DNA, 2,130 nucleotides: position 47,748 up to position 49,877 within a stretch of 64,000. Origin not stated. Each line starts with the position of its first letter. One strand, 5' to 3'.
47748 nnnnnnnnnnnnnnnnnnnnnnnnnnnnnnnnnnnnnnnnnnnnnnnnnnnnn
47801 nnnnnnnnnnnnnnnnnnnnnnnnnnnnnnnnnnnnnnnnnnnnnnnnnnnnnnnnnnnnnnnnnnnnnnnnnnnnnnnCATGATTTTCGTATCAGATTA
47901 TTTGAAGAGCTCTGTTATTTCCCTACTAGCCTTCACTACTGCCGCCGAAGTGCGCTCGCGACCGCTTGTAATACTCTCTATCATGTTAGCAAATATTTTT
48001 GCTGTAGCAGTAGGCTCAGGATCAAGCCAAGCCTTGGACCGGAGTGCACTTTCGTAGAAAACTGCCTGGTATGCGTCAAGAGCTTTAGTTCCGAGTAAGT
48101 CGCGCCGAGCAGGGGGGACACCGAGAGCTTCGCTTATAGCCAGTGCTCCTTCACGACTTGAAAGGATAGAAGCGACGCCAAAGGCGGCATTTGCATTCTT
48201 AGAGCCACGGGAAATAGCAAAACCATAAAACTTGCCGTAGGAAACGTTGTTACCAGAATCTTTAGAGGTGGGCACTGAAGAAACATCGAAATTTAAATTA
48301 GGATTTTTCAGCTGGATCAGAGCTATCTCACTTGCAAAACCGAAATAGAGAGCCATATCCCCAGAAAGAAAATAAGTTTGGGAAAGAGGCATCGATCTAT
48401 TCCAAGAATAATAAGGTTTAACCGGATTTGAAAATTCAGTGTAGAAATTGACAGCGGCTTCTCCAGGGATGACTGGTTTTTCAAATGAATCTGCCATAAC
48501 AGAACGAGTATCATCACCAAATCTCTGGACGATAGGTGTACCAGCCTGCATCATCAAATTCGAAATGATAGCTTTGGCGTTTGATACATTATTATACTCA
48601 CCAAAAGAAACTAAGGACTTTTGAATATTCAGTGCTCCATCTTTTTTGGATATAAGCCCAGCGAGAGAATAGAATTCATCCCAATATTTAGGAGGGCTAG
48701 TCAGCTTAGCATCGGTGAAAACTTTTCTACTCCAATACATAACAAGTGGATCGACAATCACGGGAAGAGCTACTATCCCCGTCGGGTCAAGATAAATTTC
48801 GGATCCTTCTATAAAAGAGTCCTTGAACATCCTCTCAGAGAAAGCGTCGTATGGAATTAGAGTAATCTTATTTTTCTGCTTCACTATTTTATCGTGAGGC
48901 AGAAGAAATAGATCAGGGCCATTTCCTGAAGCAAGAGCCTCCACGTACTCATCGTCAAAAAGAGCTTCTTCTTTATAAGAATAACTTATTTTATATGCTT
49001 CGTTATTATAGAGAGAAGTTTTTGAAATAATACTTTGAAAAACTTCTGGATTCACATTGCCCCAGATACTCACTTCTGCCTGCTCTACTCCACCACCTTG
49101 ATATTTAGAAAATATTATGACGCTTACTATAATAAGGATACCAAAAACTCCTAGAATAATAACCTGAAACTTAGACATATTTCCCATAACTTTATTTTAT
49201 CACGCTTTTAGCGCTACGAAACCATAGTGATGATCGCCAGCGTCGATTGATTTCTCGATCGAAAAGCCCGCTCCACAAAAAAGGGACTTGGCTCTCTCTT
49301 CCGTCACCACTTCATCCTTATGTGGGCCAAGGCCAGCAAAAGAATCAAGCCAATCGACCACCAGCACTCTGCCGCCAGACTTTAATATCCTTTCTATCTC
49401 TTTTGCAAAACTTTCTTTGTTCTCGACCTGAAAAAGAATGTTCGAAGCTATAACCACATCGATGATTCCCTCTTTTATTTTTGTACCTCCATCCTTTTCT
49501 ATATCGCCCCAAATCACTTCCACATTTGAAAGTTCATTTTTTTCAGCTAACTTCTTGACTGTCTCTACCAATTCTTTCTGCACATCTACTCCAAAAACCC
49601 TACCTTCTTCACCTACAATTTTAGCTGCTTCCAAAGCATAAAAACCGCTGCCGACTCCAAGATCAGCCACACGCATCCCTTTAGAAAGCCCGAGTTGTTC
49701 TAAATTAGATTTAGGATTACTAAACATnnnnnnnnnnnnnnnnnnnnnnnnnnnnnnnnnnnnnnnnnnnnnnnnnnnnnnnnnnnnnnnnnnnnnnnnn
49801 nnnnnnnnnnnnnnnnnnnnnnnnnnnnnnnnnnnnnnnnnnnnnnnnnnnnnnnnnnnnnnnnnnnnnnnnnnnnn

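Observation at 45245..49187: Tandem array of seven paralogous small two-TM proteins next to a membrane-anchored solute-binding-like protein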

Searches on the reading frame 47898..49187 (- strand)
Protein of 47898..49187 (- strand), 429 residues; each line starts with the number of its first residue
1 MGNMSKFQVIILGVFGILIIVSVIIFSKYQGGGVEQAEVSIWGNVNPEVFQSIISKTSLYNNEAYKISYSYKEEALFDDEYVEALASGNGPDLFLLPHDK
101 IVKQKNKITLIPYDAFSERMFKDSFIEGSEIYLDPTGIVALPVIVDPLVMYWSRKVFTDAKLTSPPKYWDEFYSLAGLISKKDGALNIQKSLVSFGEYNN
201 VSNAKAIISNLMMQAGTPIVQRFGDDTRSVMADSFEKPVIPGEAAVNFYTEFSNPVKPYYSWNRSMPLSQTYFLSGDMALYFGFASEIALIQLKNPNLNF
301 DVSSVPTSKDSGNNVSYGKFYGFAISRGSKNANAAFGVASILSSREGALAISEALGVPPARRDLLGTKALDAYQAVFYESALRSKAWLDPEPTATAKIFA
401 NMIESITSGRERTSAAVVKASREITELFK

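Call 3: search_protein_families(library=pfam, proteins=[window:47898-49187:-], max_evalue=1)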
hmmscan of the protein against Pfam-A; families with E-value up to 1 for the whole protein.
window:47898-49187:- (429 aa): 2 families
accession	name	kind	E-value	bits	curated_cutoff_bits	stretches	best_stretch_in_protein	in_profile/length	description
PF01547.30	SBP_bac_1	-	1.1e-15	58.8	26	1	50-346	10-304/307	Bacterial extracellular solute-binding protein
PF13416.11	SBP_bac_8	-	2.4e-13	51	27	1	79-374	26-275/279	Bacterial extracellular solute-binding protein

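Call 4: search_protein_families(library=ncbifam, proteins=[window:47898-49187:-], max_evalue=1)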
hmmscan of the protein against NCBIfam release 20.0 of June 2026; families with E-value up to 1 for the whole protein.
window:47898-49187:- (429 aa): 2 families
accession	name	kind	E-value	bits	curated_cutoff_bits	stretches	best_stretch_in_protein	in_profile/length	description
NF007011.0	PRK09474.1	equivalog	0.00051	19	291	1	29-182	23-168/396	maltose/maltodextrin ABC transporter substrate-binding protein MalE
TIGR03850.1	bind_CPR_0540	equivalog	0.016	13.8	299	1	138-186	151-198/437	carbohydrate ABC transporter substrate-binding protein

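Call 16: find_related_loci(query=window:47898-49187:-, collection=genome_contigs, flank=10000)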
Query window:47898-49187:- (429 aa) in genome_contigs; peptide patterns used: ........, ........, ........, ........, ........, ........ (x = any residue, [..] = any of these).
525 stretches matched a pattern; 440 encode a relative of the query (tblastn E <= 1e-3); the best 80 are kept; 80 distinct loci.
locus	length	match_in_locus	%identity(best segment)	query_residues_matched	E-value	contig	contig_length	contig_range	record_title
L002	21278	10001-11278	59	3-428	7e-177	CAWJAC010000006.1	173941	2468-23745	MAG: Candidatus Zambryskibacteria bacterium isolate MFD03726.bin.2.15 genome assembly, contig: contig_87035, whole genom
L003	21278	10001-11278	60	4-429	5e-174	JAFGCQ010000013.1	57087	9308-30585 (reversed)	MAG: Candidatus Zambryskiibacteriota bacterium isolate Zod_Metabat.1126 k87_6243611, whole genome shotgun sequence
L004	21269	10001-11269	60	4-426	3e-173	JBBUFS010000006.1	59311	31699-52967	MAG: Patescibacteria group bacterium isolate H43-bin098_1 H43_bin098_1_000000000006, whole genome shotgun sequence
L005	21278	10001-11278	59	4-429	1e-172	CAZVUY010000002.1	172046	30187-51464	MAG TPA_asm: uncultured Candidatus Saccharibacteria bacterium isolate SRP300315_co1_63 genome assembly, contig: NODE_33_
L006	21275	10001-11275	58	4-428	8e-172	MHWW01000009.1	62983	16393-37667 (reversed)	MAG: Candidatus Zambryskibacteria bacterium RIFOXYC1_FULL_39_10 rifoxyc1_full_scaffold_195, whole genome shotgun sequenc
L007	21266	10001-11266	59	7-428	6e-171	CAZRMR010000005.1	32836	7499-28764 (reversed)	MAG TPA_asm: uncultured Candidatus Saccharibacteria bacterium isolate SRP290908_co1_98 genome assembly, contig: NODE_155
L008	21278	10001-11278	57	2-428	4e-170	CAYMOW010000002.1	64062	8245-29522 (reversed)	MAG TPA_asm: uncultured Candidatus Saccharibacteria bacterium isolate SRP329715_co1_140 genome assembly, contig: NODE_50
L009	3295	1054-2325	59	4-428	8e-178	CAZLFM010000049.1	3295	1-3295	MAG TPA_asm: uncultured Candidatus Saccharibacteria bacterium isolate SRP342105_co1_470 genome assembly, contig: NODE_43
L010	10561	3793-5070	58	3-428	3e-169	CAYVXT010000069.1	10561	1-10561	MAG TPA_asm: uncultured Candidatus Saccharibacteria bacterium isolate binchicken_co200_56 genome assembly, contig: k141_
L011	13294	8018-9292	56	4-428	5e-169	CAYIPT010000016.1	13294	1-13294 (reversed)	MAG TPA_asm: uncultured Candidatus Saccharibacteria bacterium isolate ERP119705_co3_333 genome assembly, contig: NODE_55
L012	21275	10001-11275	57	4-428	1e-168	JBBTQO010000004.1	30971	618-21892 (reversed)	MAG: Patescibacteria group bacterium isolate H43-bin019_1 H43_bin019_1_000000000004, whole genome shotgun sequence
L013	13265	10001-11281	58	3-428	1e-168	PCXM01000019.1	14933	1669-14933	MAG: Candidatus Zambryskibacteria bacterium CG10_big_fil_rev_8_21_14_0_10_34_34 CG10_8_21_14_0.10_scaffold_4140_c, whole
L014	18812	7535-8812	57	4-429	1e-167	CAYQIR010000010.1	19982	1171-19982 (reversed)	MAG TPA_asm: uncultured Candidatus Saccharibacteria bacterium isolate binchicken_co38_1169 genome assembly, contig: NODE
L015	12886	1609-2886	57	4-429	1e-166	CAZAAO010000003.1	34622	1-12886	MAG TPA_asm: uncultured Candidatus Saccharibacteria bacterium isolate SRP278252_co2_119 genome assembly, contig: NODE_24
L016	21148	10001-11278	57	4-429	7e-166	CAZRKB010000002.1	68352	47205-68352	MAG TPA_asm: uncultured Candidatus Saccharibacteria bacterium isolate SRP342105_co1_235 genome assembly, contig: NODE_49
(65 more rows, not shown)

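Call 38: find_homologous_proteins(query=window:47898-49187:-, max_evalue=0.00001)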
Query window:47898-49187:- (429 aa): 3598 proteins with E <= 0.00001 among 8000 candidates; the best 120 are listed.
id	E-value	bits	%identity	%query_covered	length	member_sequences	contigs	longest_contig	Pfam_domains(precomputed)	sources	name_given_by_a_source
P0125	5.8e-278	939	100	100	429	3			PF13416.12,PF01547.31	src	-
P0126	2.5e-203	694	71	99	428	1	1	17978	PF13416.12,PF01547.31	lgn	-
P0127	5.3e-200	683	68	100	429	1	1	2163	PF13416.12,PF01547.31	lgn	-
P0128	1.9e-198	677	71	100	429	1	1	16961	PF13416.12,PF01547.31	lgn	-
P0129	1.0e-195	668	68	100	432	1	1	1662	PF13416.12,PF01547.31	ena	-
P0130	8.3e-194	662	68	99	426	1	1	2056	PF13416.12,PF01547.31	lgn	-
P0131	1.3e-189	648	67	99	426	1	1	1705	PF13416.12,PF01547.31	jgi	jgi:ABC-type glycerol-3-phosphate transport system substrate-binding protein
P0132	8.2e-186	636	67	99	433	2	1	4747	PF13416.12,PF01547.31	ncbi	-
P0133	4.1e-185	634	67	99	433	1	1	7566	PF13416.12,PF01547.31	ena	-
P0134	2.5e-183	628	67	99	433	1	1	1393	PF13416.12,PF01547.31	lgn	-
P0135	7.5e-181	620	64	99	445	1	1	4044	PF13416.12,PF01547.31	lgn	-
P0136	9.6e-181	619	63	100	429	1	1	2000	PF13416.12,PF01547.31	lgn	-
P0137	1.0e-173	596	62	99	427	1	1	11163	PF13416.12,PF01547.31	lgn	-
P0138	1.3e-173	596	62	99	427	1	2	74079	PF13416.12,PF01547.31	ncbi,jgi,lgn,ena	-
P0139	6.6e-173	593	61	99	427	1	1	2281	PF13416.12,PF01547.31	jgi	jgi:ABC-type glycerol-3-phosphate transport system substrate-binding protein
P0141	4.9e-171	587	62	99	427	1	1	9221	PF13416.12,PF01547.31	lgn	-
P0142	5.1e-171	587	60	99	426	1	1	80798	PF13416.12,PF01547.31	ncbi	-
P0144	1.1e-169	583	61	99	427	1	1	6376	PF01547.31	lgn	-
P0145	1.3e-169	583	60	99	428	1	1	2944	PF13416.12,PF01547.31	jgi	jgi:ABC-type glycerol-3-phosphate transport system substrate-binding protein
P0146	1.6e-169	582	60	99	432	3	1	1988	PF13416.12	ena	-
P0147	2.9e-169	581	59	99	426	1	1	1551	PF01547.31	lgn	-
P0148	5.7e-169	580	59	99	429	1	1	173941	PF13416.12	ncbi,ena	-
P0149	7.7e-169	580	60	99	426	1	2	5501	PF13416.12,PF01547.31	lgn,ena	-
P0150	8.1e-169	580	61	100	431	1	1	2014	PF13416.12,PF01547.31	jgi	jgi:ABC-type glycerol-3-phosphate transport system substrate-binding protein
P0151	8.2e-169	580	60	99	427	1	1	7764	PF13416.12,PF01547.31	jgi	jgi:ABC-type glycerol-3-phosphate transport system substrate-binding protein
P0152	1.6e-168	579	60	99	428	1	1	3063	PF13416.12,PF01547.31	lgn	-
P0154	2.7e-168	578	61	99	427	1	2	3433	PF13416.12,PF01547.31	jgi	jgi:ABC-type glycerol-3-phosphate transport system substrate-binding protein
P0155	6.8e-168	577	61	99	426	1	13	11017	PF13416.12,PF01547.31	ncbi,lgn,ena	-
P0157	8.0e-168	577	59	99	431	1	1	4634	PF13416.12,PF01547.31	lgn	-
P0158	1.6e-167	576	61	97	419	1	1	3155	PF13416.12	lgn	-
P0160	3.0e-167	575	58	99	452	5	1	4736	PF01547.31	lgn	-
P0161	3.9e-167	574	59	99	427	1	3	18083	PF13416.12,PF01547.31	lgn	-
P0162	4.0e-167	574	60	99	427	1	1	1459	PF13416.12,PF01547.31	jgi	jgi:ABC-type glycerol-3-phosphate transport system substrate-binding protein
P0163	4.1e-167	574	59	99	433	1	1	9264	PF13416.12,PF01547.31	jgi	jgi:ABC-type glycerol-3-phosphate transport system substrate-binding protein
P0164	4.2e-167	574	60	99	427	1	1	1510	PF13416.12,PF01547.31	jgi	jgi:ABC-type glycerol-3-phosphate transport system substrate-binding protein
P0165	5.8e-167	574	60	99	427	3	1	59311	PF13416.12,PF01547.31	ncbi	ncbi:MAG: extracellular solute-binding protein [Patescibacteria group bacterium]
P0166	8.7e-167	573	60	99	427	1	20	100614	PF13416.12,PF01547.31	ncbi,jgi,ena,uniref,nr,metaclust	ncbi:MAG: hypothetical protein A3A96_01390 [Candidatus Zambryskibacteria bacterium RIFCSPLOWO2_01_FU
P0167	9.8e-167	573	61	99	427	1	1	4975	PF13416.12,PF01547.31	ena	-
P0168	1.1e-166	573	60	99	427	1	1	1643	PF13416.12,PF01547.31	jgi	jgi:multiple sugar transport system substrate-binding protein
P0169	1.8e-166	572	60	99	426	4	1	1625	PF01547.31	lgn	-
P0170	1.8e-166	572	60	99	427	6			PF13416.12,PF01547.31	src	-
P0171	1.9e-166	572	59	99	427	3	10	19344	PF13416.12,PF01547.31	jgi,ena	-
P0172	2.1e-166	572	61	99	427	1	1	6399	PF13416.12,PF01547.31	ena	-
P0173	3.0e-166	571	60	97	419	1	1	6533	PF13416.12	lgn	-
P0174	5.5e-166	571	58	99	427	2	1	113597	PF01547.31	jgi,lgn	-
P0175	6.0e-166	570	61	99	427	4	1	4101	PF13416.12,PF01547.31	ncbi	-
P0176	8.8e-166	570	59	99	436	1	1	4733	PF01547.31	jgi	-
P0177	1.1e-165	570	59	99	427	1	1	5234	PF13416.12,PF01547.31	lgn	-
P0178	1.8e-165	569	59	99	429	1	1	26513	PF13416.12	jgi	jgi:multiple sugar transport system substrate-binding protein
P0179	2.0e-165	569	60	99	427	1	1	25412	PF13416.12,PF01547.31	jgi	jgi:ABC-type glycerol-3-phosphate transport system substrate-binding protein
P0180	3.0e-165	568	62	99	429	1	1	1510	PF13416.12,PF01547.31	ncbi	-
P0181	4.1e-165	568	60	98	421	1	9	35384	PF13416.12,PF01547.31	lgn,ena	-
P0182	4.9e-165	567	60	99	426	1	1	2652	PF01547.31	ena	-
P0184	5.1e-165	567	58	97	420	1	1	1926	PF13416.12,PF01547.31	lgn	-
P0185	6.2e-165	567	60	99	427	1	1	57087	PF13416.12,PF01547.31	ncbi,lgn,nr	ncbi:MAG: extracellular solute-binding protein [Candidatus Zambryskibacteria bacterium]|nr:extracell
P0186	1.0e-164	566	59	99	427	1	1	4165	PF13416.12,PF01547.31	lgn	-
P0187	1.0e-164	566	59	99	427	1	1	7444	PF13416.12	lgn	-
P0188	2.1e-164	565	59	99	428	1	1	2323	PF13416.12,PF01547.31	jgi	-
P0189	2.3e-164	565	59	99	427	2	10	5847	PF13416.12,PF01547.31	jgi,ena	-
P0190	2.6e-164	565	59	99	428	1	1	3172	PF13416.12,PF01547.31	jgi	jgi:ABC-type glycerol-3-phosphate transport system substrate-binding protein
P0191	3.4e-164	565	57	99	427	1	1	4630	PF13416.12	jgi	jgi:ABC-type glycerol-3-phosphate transport system substrate-binding protein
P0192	4.8e-164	564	59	99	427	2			PF13416.12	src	-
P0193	5.4e-164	564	59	98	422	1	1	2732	PF13416.12,PF01547.31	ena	-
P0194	6.7e-164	564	58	98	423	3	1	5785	PF01547.31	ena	-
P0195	8.2e-164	563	58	99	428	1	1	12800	PF13416.12,PF01547.31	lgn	-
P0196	9.4e-164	563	59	99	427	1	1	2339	PF13416.12,PF01547.31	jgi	-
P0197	1.0e-163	563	60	98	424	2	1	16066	PF13416.12,PF01547.31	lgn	-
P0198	1.2e-163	563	59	99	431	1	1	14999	PF13416.12,PF01547.31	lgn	-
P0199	1.3e-163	563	59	99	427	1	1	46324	PF13416.12,PF01547.31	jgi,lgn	jgi:ABC-type glycerol-3-phosphate transport system substrate-binding protein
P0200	1.4e-163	563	58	99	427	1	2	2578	PF13416.12,PF01547.31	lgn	-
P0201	1.7e-163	562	58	99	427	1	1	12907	PF13416.12,PF01547.31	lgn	-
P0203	3.0e-163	562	58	99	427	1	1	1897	PF13416.12,PF01547.31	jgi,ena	-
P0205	1.0e-162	560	58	99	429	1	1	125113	PF13416.12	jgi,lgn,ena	-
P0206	1.8e-162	559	59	99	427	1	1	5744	PF13416.12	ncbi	-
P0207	2.2e-162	559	57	99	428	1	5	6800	PF13416.12,PF01547.31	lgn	-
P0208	2.2e-162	559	58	99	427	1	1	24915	PF13416.12,PF01547.31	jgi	-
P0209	2.8e-162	558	58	99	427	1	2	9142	PF13416.12,PF01547.31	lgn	-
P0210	2.8e-162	558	58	99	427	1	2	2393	PF13416.12,PF01547.31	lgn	-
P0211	3.0e-162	558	58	99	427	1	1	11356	PF13416.12,PF01547.31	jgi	-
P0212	3.3e-162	558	57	99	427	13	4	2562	PF13416.12,PF01547.31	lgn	-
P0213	5.4e-162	557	58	98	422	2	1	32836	PF13416.12,PF01547.31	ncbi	-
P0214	7.0e-162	557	60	97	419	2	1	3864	PF13416.12,PF01547.31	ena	-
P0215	7.8e-162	557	57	99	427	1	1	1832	PF13416.12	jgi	jgi:ABC-type glycerol-3-phosphate transport system substrate-binding protein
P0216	1.3e-161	556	57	99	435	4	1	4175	PF13416.12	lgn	-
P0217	1.4e-161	556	58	99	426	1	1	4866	PF13416.12,PF01547.31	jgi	jgi:ABC-type glycerol-3-phosphate transport system substrate-binding protein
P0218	1.4e-161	556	58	99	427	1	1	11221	PF13416.12,PF01547.31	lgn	-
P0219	1.5e-161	556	59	99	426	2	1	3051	PF13416.12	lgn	-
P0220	1.9e-161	556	57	99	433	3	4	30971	PF13416.12,PF01547.31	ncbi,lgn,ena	-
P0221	2.6e-161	555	58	99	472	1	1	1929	PF13416.12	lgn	-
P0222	3.0e-161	555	57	99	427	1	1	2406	PF13416.12,PF01547.31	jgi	jgi:ABC-type glycerol-3-phosphate transport system substrate-binding protein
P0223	4.6e-161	554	60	96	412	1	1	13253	PF13416.12,PF01547.31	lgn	-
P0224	5.7e-161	554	59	99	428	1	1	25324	PF01547.31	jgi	jgi:ABC-type glycerol-3-phosphate transport system substrate-binding protein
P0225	6.9e-161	554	58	99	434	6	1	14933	PF13416.12,PF01547.31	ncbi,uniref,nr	ncbi:MAG: hypothetical protein COV33_01070 [Candidatus Zambryskibacteria bacterium CG10_big_fil_rev_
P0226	7.7e-161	554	58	99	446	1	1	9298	PF13416.12,PF01547.31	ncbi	-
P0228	1.0e-160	553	60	99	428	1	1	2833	PF13416.12,PF01547.31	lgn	-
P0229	1.4e-160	553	58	99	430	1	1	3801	PF13416.12,PF01547.31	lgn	-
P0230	1.5e-160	553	58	99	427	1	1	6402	PF13416.12,PF01547.31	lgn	-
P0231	2.9e-160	552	59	99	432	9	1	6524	PF13416.12,PF01547.31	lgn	-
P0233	4.9e-160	551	57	99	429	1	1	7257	PF13416.12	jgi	-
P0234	5.0e-160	551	57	99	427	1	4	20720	PF13416.12,PF01547.31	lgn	-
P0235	7.2e-160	550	59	97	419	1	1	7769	PF13416.12,PF01547.31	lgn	-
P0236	1.8e-159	549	59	94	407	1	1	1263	PF13416.12,PF01547.31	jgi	jgi:multiple sugar transport system substrate-binding protein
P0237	2.8e-159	549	58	98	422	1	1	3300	PF13416.12,PF01547.31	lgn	-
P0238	9.7e-159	547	57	99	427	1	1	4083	PF13416.12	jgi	-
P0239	1.5e-158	546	57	99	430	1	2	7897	PF13416.12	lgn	-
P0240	1.6e-158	546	57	99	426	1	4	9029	PF13416.12,PF01547.31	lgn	-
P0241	2.5e-158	545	57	99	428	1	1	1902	PF13416.12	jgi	jgi:ABC-type glycerol-3-phosphate transport system substrate-binding protein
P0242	3.8e-158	545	58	98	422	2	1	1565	PF13416.12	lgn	-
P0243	4.0e-158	545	57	99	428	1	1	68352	PF13416.12,PF01547.31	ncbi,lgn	-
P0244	4.1e-158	545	57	99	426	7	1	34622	PF13416.12,PF01547.31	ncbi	-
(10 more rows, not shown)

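Call 52: search_solved_structures(query=window:47898-49187:-, max_evalue=0.001)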
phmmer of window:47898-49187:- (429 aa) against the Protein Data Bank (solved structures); distinct sequences matched with E-value up to 0.001: 7.
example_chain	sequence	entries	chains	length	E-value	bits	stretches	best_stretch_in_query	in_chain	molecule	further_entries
1elj_A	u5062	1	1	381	2.8e-07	33.1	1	34-370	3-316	MALTODEXTRIN-BINDING PROTEIN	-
4r9f_A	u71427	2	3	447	9.6e-06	28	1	80-332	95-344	MBP1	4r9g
9p0x_T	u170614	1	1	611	1.3e-05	27.5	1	7-179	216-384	Tissue factor,Maltose/maltodextrin-binding periplasmic protein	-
7eho_A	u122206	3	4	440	0.00039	22.7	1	84-176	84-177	Chitin oligosaccharide binding protein NagB2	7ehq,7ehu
3pgf_A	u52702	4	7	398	0.00053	22.3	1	29-180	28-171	Maltose-binding periplasmic protein | Maltose binding protein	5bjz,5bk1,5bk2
8t2i_M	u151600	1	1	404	0.00055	22.2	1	29-180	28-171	Maltose/maltodextrin-binding periplasmic protein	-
9o9s_A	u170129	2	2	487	0.00055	22.2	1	31-179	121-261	Mitochondrial pyruvate carrier 1/MBP chimera protein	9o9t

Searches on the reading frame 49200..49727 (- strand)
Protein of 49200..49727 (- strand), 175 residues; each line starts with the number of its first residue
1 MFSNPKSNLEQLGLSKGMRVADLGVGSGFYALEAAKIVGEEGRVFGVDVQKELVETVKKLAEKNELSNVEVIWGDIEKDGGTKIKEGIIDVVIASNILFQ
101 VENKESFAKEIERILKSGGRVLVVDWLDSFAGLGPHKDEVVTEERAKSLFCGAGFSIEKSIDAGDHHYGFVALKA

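Call 8: search_protein_families(library=pfam, proteins=[window:49200-49727:-], max_evalue=0.001)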
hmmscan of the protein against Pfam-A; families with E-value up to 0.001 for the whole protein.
window:49200-49727:- (175 aa): 18 families
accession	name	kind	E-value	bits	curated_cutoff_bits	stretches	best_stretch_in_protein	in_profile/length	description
PF13847.12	Methyltransf_31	-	5.2e-23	81.8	27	1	15-125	2-111/145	Methyltransferase domain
PF08241.18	Methyltransf_11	-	4.7e-16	59.6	21.2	1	22-122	2-94/95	Methyltransferase domain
PF13649.12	Methyltransf_25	-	4.7e-15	56.5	27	1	20-119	1-97/97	Methyltransferase domain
PF01135.25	PCMT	-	2.8e-12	47.3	20.3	1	9-76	66-133/210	Protein-L-isoaspartate(D-aspartate) O-methyltransferase (PCMT)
PF01209.24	Ubie_methyltran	-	2e-10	40.9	20.1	1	14-125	45-153/233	ubiE/COQ5 methyltransferase family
PF06325.19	PrmA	-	2e-08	34.6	22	1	9-122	155-257/296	Ribosomal protein L11 methyltransferase (PrmA)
PF08242.18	Methyltransf_12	-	5.5e-08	33.9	30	1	22-121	2-98/98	Methyltransferase domain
PF05175.20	MTS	-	1.7e-07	31.5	23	1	11-124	26-139/170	Methyltransferase small domain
PF13489.12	Methyltransf_23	-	3e-07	30.7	27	1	7-130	11-123/164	Methyltransferase domain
PF01269.23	Fibrillarin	-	3e-06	27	27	1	8-124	63-175/227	Fibrillarin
PF02353.26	CMAS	-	4.6e-06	26.6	27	1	7-123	53-164/273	Mycolic acid cyclopropane synthetase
PF02390.23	Methyltransf_4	-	8.8e-05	22.5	24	1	19-76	4-60/173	Putative methyltransferase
PF01728.25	FtsJ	-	9.2e-05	22.9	24.1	1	10-94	14-97/181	FtsJ-like methyltransferase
PF01596.23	Methyltransf_3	-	0.00016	21.5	22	1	14-80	42-109/204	O-methyltransferase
PF00891.24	Methyltransf_2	-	0.00021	21.2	22.3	1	7-138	53-179/210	O-methyltransferase domain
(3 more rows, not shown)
